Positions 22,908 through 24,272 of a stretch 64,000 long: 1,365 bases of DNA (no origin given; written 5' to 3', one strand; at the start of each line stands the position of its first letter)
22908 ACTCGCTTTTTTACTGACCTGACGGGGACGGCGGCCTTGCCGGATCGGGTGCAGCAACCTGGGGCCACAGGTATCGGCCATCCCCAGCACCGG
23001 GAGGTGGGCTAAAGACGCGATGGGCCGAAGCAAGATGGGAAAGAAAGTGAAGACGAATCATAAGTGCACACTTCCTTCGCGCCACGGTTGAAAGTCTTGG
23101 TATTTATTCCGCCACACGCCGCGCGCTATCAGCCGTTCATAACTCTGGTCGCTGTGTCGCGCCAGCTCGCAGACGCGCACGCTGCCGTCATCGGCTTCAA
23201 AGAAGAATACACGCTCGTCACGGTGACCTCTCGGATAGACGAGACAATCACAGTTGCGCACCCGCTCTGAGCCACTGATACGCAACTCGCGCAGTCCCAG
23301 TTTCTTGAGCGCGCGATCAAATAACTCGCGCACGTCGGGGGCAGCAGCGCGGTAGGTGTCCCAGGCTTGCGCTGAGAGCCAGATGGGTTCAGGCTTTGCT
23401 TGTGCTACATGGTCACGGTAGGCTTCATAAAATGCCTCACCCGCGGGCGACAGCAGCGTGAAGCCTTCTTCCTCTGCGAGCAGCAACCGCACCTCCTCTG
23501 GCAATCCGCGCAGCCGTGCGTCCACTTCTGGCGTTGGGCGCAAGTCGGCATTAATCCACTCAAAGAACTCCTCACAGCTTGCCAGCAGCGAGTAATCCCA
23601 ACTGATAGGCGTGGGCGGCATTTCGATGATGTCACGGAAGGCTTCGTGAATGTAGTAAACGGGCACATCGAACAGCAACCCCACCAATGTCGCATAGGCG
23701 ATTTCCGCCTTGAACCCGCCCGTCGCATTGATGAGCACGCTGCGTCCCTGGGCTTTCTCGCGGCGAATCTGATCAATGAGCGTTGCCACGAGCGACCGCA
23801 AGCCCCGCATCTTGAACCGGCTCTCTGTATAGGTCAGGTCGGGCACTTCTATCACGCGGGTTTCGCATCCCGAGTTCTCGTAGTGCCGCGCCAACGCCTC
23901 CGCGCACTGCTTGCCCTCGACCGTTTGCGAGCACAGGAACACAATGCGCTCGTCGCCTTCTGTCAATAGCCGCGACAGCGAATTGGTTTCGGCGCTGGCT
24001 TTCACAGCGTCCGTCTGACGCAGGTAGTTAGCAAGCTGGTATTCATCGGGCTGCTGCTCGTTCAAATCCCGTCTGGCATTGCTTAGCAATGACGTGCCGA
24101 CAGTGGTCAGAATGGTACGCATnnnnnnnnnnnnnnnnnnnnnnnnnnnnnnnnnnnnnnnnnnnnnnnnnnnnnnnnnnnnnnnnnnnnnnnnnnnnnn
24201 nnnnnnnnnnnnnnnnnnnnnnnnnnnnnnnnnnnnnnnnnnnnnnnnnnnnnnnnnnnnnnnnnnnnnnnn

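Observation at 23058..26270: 1070-aa TM/NB-ARC-STAND NTPase/TPR/CARF/RelE-like fusion encoded directly downstream of cmr6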

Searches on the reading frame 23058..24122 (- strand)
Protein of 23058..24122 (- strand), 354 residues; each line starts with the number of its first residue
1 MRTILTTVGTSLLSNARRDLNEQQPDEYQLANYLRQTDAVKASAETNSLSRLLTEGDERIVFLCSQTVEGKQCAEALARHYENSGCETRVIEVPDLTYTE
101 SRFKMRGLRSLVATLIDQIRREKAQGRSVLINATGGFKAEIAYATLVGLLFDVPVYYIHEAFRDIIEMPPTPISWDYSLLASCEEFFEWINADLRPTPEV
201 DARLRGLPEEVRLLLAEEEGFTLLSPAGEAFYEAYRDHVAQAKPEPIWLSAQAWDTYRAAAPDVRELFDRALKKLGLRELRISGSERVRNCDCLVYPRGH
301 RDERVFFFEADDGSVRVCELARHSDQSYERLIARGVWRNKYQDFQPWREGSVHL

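Call 7: search_solved_structures(query=window:23061-24122:-, max_evalue=1, show_alignments=3)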
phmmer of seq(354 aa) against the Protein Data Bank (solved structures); distinct sequences matched with E-value up to 1: 10.
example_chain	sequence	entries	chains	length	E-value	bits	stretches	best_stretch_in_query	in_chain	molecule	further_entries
8phb_A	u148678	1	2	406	1.6e-16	63.7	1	42-234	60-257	CRISPR-associated protein, APE2256 family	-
8phj_X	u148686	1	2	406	1.6e-16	63.7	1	42-234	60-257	CRISPR-associated protein, APE2256 family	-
7pq2_AAA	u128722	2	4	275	9e-14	54.6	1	30-185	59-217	CRISPR-associated protein, APE2256 family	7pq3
7pq6_AAA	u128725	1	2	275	1e-13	54.4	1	30-185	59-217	CRISPR-associated protein, APE2256 family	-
7pqa_AAA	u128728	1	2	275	1e-12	51.2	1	30-185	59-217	CRISPR-associated protein, APE2256 family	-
3qyf_A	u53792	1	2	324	1.1e-10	44.5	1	33-174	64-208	CRISPR-ASSOCIATED PROTEIN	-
6jcy_F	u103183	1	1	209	0.28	13.6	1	129-222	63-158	ECF RNA polymerase sigma factor SigH,ECF RNA polymerase sigma factor SigE,ECF RNA polymera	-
4awu_A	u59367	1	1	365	0.58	12.5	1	104-180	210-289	OXIDOREDUCTASE, FMN-BINDING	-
4aws_A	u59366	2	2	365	0.58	12.5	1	104-180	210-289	SYE1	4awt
2gou_A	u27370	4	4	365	0.58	12.5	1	104-180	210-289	oxidoreductase, FMN-binding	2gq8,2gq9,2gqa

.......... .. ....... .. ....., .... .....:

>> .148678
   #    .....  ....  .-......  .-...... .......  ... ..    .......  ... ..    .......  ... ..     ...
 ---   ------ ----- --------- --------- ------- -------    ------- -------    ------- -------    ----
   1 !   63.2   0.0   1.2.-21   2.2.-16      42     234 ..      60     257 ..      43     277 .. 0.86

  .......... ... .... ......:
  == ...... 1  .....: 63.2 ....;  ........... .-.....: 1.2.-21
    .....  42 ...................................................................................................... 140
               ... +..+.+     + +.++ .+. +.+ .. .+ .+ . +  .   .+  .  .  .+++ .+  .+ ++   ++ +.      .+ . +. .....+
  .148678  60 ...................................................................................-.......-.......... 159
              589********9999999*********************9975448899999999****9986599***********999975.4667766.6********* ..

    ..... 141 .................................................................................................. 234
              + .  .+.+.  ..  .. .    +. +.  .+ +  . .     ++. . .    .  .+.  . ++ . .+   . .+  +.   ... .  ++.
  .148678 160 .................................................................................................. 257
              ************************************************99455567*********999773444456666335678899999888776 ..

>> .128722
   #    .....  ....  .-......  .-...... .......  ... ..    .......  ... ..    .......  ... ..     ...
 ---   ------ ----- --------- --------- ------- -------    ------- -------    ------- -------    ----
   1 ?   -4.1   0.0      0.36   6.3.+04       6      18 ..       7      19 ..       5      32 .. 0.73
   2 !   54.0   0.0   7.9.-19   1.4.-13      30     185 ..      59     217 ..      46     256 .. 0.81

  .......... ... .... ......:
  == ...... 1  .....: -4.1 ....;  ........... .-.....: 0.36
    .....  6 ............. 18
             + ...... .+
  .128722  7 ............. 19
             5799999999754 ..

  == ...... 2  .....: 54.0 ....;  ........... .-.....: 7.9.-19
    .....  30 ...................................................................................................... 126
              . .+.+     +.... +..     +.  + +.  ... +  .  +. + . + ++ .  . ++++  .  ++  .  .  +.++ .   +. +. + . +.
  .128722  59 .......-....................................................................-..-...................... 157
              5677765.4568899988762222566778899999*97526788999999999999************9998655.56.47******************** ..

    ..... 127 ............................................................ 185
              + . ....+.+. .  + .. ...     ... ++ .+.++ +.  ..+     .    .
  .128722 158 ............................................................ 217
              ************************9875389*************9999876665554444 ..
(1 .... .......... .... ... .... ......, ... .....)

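Call 13: find_homologous_proteins(query=window:23058-24122:-, max_evalue=0.001)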
Query window:23058-24122:- (354 aa): 760 proteins with E <= 0.001 among 8000 candidates; the best 120 are listed.
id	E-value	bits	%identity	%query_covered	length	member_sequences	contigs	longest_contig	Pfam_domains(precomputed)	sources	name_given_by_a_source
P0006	2.9e-198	676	86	99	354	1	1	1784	PF09651.17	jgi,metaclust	metaclust:\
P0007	8.3e-189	645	87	93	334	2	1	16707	PF09651.17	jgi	jgi:putative CRISPR-associated protein (TIGR02619 family)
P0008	3.8e-186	636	81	99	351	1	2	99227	PF09651.17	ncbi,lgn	-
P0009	1.2e-179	615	80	99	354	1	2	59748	PF09651.17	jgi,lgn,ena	-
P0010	1.7e-176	605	77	99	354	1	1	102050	PF09651.17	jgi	jgi:putative CRISPR-associated protein (TIGR02619 family)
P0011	5.3e-175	600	77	98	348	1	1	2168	PF09651.17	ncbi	-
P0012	1.8e-174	598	77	99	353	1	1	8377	PF09651.17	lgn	-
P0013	1.8e-174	598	78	98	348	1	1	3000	PF09651.17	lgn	-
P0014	5.3e-174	596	75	98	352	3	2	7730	PF09651.17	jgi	jgi:putative CRISPR-associated protein (TIGR02619 family)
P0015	1.8e-173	595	75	99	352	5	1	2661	PF09651.17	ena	-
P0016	2.3e-173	594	77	98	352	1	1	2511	PF09651.17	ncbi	-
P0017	7.5e-173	593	76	98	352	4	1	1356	PF09651.17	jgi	jgi:putative CRISPR-associated protein (TIGR02619 family)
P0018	5.8e-172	590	75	98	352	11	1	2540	PF09651.17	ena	-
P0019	2.5e-171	588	77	99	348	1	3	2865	PF09651.17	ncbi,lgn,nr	ncbi:MAG: putative CRISPR-associated protein [Blastocatellia bacterium]|nr:putative CRISPR-associate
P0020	2.2e-170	585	75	99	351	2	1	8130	PF09651.17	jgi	jgi:putative CRISPR-associated protein (TIGR02619 family)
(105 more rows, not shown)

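Call 17: find_encoding_contigs(protein=P0007, flank=8000, max_places=2)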
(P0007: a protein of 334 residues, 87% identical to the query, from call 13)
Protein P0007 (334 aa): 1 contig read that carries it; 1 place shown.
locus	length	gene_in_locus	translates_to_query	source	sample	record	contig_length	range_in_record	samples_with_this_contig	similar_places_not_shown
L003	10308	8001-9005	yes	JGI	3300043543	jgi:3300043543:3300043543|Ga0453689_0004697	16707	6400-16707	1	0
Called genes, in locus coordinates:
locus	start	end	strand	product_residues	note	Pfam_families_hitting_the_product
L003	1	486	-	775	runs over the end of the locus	PF02737:3HCDH_N, PF00725:3HCDH, PF00378:ECH_1, PF16113:ECH_2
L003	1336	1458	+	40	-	PF03787:RAMPs (weak)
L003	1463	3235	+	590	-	PF12469:Cmr2_N, PF18182:mCpol, PF22335:Cas10-Cmr2_palm2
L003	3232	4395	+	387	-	PF09700:Cas_Cmr3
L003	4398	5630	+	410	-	PF03787:RAMPs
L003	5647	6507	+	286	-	PF03787:RAMPs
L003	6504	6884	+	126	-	PF09701:Cas_Cmr5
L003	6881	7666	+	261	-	PF03787:RAMPs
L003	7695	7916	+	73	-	-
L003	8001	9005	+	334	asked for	PF09651:Cas_APE2256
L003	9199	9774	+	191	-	-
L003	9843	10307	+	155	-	?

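Call 18: find_encoding_contigs(protein=P0008, flank=8000, max_places=2)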
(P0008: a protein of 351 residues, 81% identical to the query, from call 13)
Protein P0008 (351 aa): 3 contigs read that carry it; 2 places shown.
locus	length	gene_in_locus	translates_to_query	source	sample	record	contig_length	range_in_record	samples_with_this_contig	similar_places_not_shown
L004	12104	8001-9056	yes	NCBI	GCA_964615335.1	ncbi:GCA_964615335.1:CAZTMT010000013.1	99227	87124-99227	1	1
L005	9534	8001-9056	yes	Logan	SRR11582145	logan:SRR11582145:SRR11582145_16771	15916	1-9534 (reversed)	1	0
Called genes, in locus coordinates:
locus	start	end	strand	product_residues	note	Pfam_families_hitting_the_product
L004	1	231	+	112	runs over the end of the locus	PF27225:AF_1859_N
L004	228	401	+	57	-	PF27225:AF_1859_N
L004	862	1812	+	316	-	PF03787:RAMPs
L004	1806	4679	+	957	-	PF12469:Cmr2_N, PF22335:Cas10-Cmr2_palm2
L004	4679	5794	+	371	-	PF09700:Cas_Cmr3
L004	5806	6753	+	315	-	PF03787:RAMPs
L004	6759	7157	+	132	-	PF09701:Cas_Cmr5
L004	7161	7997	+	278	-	PF03787:RAMPs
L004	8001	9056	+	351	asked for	PF09651:Cas_APE2256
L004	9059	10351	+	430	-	PF22662:Csa3_N (weak), PF09670:Cas_Cas02710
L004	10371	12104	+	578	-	?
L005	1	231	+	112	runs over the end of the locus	PF27225:AF_1859_N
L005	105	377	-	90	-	-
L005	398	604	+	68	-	-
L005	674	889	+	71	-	-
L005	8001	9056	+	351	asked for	PF09651:Cas_APE2256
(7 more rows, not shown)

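Call 19: find_encoding_contigs(protein=P0010, flank=8000, max_places=2)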
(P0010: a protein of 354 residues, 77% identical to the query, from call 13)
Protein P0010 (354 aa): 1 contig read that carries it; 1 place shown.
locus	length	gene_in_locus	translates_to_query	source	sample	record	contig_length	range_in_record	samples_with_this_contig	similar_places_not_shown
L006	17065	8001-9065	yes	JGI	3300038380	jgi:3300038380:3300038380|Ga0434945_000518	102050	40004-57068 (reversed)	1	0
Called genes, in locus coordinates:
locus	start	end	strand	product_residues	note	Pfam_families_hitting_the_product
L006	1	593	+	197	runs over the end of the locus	PF10040:CRISPR_Cas6 (weak)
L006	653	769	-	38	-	-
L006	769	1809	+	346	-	PF27225:AF_1859_N, PF10040:CRISPR_Cas6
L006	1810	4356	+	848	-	PF01966:HD, PF18211:Csm1_B, PF22335:Cas10-Cmr2_palm2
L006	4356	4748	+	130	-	PF03750:Csm2_III-A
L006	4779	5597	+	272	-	PF03787:RAMPs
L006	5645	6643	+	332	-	PF17953:Csm4_C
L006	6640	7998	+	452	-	PF03787:RAMPs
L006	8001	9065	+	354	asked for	PF09651:Cas_APE2256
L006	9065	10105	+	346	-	PF01867:Cas_Cas1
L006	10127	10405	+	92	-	PF09827:CRISPR_Cas2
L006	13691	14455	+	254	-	PF02633:Creatininase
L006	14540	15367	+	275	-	PF03446:NAD_binding_2, PF14833:NAD_binding_11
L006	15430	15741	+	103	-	PF14114:DUF4286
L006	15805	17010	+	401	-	PF02746:MR_MLE_N, PF13378:MR_MLE_C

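Call 35: predict_structure(alignment_id=A1)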
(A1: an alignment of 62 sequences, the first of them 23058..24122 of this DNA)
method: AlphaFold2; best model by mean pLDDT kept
length: 354 residues; sequences in the alignment: 62
mean_pLDDT: 91.8   pTM: 0.86
mean pLDDT of the five models: 91.8, 91.3, 91.2, 89.6, 89.0
residues with pLDDT >= 90: 288; 70-90: 52; 50-70: 10; < 50: 4
segments of 3 or more residues with pLDDT < 50: 351-354
pLDDT, mean of each block of 10 residues (from residue 1): 94 96 96 96 93 88 95 97 96 85 79 97 95 87 93 88 79 80 94 95 94 94 96 93 93 97 94 93 91 92 96 97 97 96 90 39
secondary structure, 60 per line:
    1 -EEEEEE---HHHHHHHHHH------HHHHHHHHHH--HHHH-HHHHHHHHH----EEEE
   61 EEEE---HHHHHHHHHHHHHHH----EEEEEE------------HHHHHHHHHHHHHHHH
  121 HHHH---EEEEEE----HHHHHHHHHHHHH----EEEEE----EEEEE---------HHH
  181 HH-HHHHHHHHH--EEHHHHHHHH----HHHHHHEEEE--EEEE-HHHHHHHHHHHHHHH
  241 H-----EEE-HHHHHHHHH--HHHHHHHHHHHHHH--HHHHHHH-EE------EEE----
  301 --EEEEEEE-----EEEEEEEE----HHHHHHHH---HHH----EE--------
elements in order: E2-7 H11-20 H27-36 H39-42 H44-52 E57-64 H68-82 E87-92 H105-124 E128-133 H138-150 E155-159 E164-168 H178-182 H184-192 H197-204 H209-214 E215-218 E221-224 H226-241 E247-249 H251-259 H262-275 H278-284 E294-296 E303-309 E315-322 H327-334

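Call 39: fold_search(model_id=the predicted structure, library=pdb)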
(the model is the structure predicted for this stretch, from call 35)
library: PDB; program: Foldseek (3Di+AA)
matches with E <= 10: 1305; with E <= 0.001: 19
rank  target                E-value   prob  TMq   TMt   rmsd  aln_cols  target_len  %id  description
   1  8phj_Y                1.8e-19  1.00  0.53  0.51  12.2       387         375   21  cA4-bound Cami1 in complex with 70S ribosome (released 2023-12-13)
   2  8phb_B                2.2e-19  1.00  0.59  0.56  12.8       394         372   22  Crystal structure of apo Cami1 (released 2023-12-13)
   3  8phj_X                8.6e-19  1.00  0.52  0.48  12.8       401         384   22  cA4-bound Cami1 in complex with 70S ribosome (released 2023-12-13)
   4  8phb_A                2.7e-18  1.00  0.60  0.56  11.5       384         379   22  Crystal structure of apo Cami1 (released 2023-12-13)
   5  7pq3_BBB              1.7e-14  1.00  0.51  0.65   4.7       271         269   22  Crystal Structure of the Ring Nuclease 0811 from Sulfolobus islandicus (Sis0811) in complex with its post-catalytic  (released 2021-11-24)
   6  7pq3_AAA              4.1e-14  1.00  0.48  0.61   5.3       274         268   20  Crystal Structure of the Ring Nuclease 0811 from Sulfolobus islandicus (Sis0811) in complex with its post-catalytic  (released 2021-11-24)
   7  3qyf_B                1.2e-12  1.00  0.52  0.67   4.7       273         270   21  Crystal structure of the CRISPR-associated protein SSO1393 from Sulfolobus solfataricus (released 2011-03-23)
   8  7pq2_AAA              1.4e-12  1.00  0.51  0.64   5.2       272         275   22  Crystal Structure of the Ring Nuclease 0811 from Sulfolobus islandicus (Sis0811) in its apo form (released 2021-11-24)
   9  7pqa_AAA              2.5e-12  1.00  0.49  0.62   5.5       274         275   20  Crystal Structure of the Ring Nuclease 0811 mutant-S12G/K169G from Sulfolobus islandicus (Sis0811) (released 2021-12-01)
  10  3qyf_A                2.6e-12  1.00  0.51  0.64   4.8       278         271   21  Crystal structure of the CRISPR-associated protein SSO1393 from Sulfolobus solfataricus (released 2011-03-23)
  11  7pqa_BBB              3.1e-12  1.00  0.51  0.65   5.0       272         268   22  Crystal Structure of the Ring Nuclease 0811 mutant-S12G/K169G from Sulfolobus islandicus (Sis0811) (released 2021-12-01)
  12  7pq6_BBB              3.1e-12  1.00  0.50  0.63   5.2       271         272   21  Crystal Structure of the Ring Nuclease 0811 mutant-S12A from Sulfolobus islandicus (Sis0811) (released 2021-11-24)
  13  7pq6_AAA              3.5e-12  1.00  0.50  0.63   5.3       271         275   21  Crystal Structure of the Ring Nuclease 0811 mutant-S12A from Sulfolobus islandicus (Sis0811) (released 2021-11-24)
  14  7pq2_BBB              1.2e-11  1.00  0.51  0.65   5.1       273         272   23  Crystal Structure of the Ring Nuclease 0811 from Sulfolobus islandicus (Sis0811) in its apo form (released 2021-11-24)
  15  6wxq_A                3.5e-06  1.00  0.27  0.42  15.2       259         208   12  Crystal structure of CRISPR-associated transcription factor Csa3 complexed with cA4 (released 2021-11-17)
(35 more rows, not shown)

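Call 67: search_solved_structures(query=A1, max_evalue=0.01, show_alignments=1)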
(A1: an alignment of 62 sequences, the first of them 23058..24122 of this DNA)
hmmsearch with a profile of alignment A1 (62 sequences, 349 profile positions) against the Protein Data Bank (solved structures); distinct sequences matched with E-value up to 0.01: 6.
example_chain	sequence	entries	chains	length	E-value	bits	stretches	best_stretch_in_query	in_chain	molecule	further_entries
8phb_A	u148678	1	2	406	3e-21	78.9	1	42-234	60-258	CRISPR-associated protein, APE2256 family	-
8phj_X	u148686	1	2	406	3.2e-21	78.8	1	42-233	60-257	CRISPR-associated protein, APE2256 family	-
7pq2_AAA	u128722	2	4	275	9.4e-19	70.7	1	28-173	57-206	CRISPR-associated protein, APE2256 family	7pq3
7pq6_AAA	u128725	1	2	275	2.2e-18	69.5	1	28-173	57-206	CRISPR-associated protein, APE2256 family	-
3qyf_A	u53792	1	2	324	3.9e-17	65.4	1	27-173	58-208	CRISPR-ASSOCIATED PROTEIN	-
7pqa_AAA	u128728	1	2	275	5.5e-17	64.9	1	28-173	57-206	CRISPR-associated protein, APE2256 family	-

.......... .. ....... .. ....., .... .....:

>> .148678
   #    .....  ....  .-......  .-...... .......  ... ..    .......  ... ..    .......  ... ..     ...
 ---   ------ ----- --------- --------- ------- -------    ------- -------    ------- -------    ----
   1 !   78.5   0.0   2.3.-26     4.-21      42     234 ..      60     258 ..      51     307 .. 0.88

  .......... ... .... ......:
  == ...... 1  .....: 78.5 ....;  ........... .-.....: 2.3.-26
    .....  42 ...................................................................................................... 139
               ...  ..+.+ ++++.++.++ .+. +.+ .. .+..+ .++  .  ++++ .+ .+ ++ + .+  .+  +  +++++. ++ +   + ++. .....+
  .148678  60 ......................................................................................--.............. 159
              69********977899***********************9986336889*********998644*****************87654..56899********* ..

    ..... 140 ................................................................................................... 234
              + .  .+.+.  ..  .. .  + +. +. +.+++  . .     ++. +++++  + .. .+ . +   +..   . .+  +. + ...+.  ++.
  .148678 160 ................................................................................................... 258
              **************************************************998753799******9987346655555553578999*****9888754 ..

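Call 72: find_encoding_contigs(protein=P0006, flank=5000)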
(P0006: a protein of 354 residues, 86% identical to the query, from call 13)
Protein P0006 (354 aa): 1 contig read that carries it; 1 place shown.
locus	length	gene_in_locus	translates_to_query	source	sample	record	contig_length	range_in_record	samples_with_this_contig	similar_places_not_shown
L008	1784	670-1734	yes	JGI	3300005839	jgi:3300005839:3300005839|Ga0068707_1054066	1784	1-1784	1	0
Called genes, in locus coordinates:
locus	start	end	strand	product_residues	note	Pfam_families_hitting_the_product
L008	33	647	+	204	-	PF13328:HD_4, PF01966:HD (weak)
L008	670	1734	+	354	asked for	PF09651:Cas_APE2256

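Call 84: search_protein_families(library=padloc, proteins=[L008:33-647:+], max_evalue=0.01)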
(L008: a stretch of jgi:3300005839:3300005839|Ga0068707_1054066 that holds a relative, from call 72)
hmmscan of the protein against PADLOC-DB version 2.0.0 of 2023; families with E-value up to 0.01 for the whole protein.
L008:33-647:+ (204 aa): 0 families

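Call 107: search_protein_families(library=pfam, proteins=[L008:33-647:+], max_evalue=0.01)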
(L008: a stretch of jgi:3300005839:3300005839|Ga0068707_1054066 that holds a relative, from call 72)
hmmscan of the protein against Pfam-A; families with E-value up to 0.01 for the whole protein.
L008:33-647:+ (204 aa): 2 families
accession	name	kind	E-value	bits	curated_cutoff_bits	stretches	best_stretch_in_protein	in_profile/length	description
PF13328.12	HD_4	-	6.7e-25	88.1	27.2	1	14-134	1-130/156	HD domain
PF01966.28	HD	-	1e-05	26.2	22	1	34-127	1-115/116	HD domain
